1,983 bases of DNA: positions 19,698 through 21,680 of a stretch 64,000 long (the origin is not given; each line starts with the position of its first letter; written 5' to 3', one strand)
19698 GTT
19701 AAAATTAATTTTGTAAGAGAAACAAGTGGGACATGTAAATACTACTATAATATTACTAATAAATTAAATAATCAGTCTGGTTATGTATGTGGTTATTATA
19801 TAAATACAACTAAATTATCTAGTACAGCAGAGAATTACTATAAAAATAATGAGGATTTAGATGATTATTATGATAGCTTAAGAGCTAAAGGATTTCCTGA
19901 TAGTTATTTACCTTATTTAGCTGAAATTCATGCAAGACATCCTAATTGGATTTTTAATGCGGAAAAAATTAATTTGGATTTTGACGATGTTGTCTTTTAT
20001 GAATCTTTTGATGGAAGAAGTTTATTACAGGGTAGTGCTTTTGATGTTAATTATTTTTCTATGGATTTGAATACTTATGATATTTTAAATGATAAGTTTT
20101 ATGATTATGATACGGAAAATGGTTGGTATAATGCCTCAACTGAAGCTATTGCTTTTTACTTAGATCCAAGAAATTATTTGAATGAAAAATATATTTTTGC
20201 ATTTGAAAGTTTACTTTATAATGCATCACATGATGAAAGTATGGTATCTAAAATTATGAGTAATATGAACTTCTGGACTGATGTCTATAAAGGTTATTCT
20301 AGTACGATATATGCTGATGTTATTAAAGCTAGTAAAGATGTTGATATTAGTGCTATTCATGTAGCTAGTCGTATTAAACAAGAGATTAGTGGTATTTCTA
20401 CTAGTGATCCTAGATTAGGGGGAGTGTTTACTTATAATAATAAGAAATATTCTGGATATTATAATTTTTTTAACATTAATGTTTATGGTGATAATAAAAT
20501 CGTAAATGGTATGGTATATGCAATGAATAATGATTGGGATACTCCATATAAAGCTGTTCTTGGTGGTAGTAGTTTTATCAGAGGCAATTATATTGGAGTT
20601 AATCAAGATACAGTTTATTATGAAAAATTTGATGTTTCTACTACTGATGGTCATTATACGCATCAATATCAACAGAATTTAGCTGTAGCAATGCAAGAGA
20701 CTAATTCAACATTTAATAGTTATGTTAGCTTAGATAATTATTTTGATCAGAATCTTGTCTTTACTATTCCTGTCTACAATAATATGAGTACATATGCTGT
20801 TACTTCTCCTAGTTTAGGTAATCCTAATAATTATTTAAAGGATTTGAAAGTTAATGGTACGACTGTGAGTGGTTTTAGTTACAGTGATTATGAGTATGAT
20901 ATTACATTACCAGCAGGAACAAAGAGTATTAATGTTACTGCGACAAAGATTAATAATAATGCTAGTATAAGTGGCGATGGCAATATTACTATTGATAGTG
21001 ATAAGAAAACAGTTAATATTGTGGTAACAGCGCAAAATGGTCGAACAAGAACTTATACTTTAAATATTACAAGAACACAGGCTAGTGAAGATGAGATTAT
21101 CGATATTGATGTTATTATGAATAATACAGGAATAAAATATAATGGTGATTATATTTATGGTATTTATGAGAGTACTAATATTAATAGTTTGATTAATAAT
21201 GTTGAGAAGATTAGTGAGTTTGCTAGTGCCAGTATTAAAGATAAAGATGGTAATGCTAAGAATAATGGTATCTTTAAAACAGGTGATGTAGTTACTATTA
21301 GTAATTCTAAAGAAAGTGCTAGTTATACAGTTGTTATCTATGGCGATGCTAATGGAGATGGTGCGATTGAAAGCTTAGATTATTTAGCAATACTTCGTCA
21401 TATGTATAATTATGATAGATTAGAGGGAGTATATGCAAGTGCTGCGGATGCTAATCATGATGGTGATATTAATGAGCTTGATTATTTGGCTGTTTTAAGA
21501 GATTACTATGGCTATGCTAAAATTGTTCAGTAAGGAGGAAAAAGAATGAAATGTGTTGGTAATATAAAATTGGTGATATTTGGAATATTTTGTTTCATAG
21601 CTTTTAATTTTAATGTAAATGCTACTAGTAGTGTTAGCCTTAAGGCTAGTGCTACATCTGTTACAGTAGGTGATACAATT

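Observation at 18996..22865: Dockerin-bearing SH3b cell-wall-hydrolase-like protein adjacent to a membrane-anchored cadherin-like surface protein: possible two-protein cell-surface complex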

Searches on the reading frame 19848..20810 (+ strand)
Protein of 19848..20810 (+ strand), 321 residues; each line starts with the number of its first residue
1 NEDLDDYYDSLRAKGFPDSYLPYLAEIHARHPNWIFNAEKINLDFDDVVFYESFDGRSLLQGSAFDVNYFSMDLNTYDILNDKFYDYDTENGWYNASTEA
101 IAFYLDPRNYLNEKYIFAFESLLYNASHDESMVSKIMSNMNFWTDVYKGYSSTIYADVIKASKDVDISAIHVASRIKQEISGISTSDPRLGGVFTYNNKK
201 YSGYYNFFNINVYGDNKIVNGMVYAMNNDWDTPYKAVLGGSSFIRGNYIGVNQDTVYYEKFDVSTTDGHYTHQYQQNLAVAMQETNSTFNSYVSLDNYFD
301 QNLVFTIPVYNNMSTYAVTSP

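Call 80: search_solved_structures(query=A7, max_evalue=0.01, show_alignments=1)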
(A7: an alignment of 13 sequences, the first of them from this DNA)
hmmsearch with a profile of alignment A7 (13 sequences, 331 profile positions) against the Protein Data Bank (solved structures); distinct sequences matched with E-value up to 0.01: 8.
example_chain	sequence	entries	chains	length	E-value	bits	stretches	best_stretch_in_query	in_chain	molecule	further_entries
6u0o_B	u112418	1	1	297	2.3e-25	92.7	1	57-325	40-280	LYZ2 domain-containing protein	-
6fxp_A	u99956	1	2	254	3e-25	92.4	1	64-324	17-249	Uncharacterized protein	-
6fxo_A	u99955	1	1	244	2.9e-21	79.2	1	91-321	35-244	Bifunctional autolysin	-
4pi7_A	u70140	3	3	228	1.2e-19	73.9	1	150-307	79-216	Autolysin E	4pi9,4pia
4pi8_A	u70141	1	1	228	2.2e-18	69.8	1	150-307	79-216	Autolysin E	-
5wqw_A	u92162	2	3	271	8.6e-14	54.7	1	153-320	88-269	N-acetylglucosaminidase | Cell surface protein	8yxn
7pj3_AAA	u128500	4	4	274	0.0046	19.4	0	117-268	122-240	Putative endo-beta-N-acetylglucosaminidase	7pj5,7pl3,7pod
4q2w_A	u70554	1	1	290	0.0055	19.2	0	117-268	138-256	Putative endo-beta-N-acetylglucosaminidase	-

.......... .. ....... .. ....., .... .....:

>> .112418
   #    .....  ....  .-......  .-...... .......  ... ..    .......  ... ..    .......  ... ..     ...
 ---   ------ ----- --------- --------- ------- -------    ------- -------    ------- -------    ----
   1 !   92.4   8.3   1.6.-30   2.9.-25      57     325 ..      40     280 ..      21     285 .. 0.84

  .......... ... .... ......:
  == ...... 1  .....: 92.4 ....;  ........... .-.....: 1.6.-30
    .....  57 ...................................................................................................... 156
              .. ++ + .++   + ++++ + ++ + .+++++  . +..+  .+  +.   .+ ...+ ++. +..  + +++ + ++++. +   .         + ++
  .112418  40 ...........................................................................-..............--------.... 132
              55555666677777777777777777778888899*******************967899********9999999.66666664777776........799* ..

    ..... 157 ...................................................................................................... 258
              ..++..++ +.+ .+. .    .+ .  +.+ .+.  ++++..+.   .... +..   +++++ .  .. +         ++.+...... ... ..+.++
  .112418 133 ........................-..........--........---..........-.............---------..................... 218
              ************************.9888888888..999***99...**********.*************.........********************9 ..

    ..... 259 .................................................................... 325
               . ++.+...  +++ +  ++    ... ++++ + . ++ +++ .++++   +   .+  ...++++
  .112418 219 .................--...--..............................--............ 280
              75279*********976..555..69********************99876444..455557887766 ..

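Call 81: search_protein_families(library=pfam, alignment_id=A7, max_evalue=1)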
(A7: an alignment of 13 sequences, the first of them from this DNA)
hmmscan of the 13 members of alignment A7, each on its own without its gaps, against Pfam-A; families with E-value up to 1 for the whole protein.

A. member 1, seq(321 aa): 0 families

B. families by the number of members that match (of 13 scanned): 4 families
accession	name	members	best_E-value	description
PF09759.15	Atx10homo_assoc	1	0.13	Spinocerebellar ataxia type 10 protein domain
PF00165.29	HTH_AraC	1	0.17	Bacterial regulatory helix-turn-helix proteins, AraC family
PF18540.6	DUF5626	1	0.34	Domain of unknown function (DUF5626)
PF05756.17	S-antigen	1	0.9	S-antigen protein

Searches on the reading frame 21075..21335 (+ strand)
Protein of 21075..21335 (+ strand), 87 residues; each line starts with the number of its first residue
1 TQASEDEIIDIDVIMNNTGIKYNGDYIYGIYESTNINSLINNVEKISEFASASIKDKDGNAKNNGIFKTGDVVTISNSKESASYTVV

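Call 88: search_protein_families(library=pfam, proteins=[window:21075-21335:+], max_evalue=1)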
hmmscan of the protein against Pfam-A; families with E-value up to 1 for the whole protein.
window:21075-21335:+ (87 aa): 2 families
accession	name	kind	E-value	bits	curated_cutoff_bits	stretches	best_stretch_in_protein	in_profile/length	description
PF23109.1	ARCH_RTEL1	-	0.0014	19.1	27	1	5-78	48-125/181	RTEL1 helicase, ARCH domain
PF23803.1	Phage_TAC_17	-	0.0034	17.9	27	1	4-60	25-80/178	Phage tail assembly chaperone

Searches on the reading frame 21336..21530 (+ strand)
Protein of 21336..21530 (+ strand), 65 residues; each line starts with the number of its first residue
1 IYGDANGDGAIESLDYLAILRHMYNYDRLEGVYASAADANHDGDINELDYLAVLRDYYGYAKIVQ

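Call 88: search_protein_families(library=pfam, proteins=[window:21336-21530:+], max_evalue=1)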
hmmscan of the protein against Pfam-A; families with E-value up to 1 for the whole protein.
window:21336-21530:+ (65 aa): 5 families
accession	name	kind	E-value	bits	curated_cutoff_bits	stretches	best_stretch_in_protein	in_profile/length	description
PF00404.24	Dockerin_1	-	1e-11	45.3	22.9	1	2-53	1-52/57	Dockerin type I domain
PF00036.39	EF-hand_1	-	0.0002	21.1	25.4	1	36-55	8-27/29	EF hand domain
PF13202.12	EF-hand_5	-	0.00027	20.7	25.9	2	36-46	7-17/25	EF hand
PF13405.12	EF-hand_6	-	0.0023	18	25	0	4-22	10-28/30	EF-hand domain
PF13499.12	EF-hand_7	-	0.058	14.2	30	1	4-54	12-66/67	EF-hand domain pair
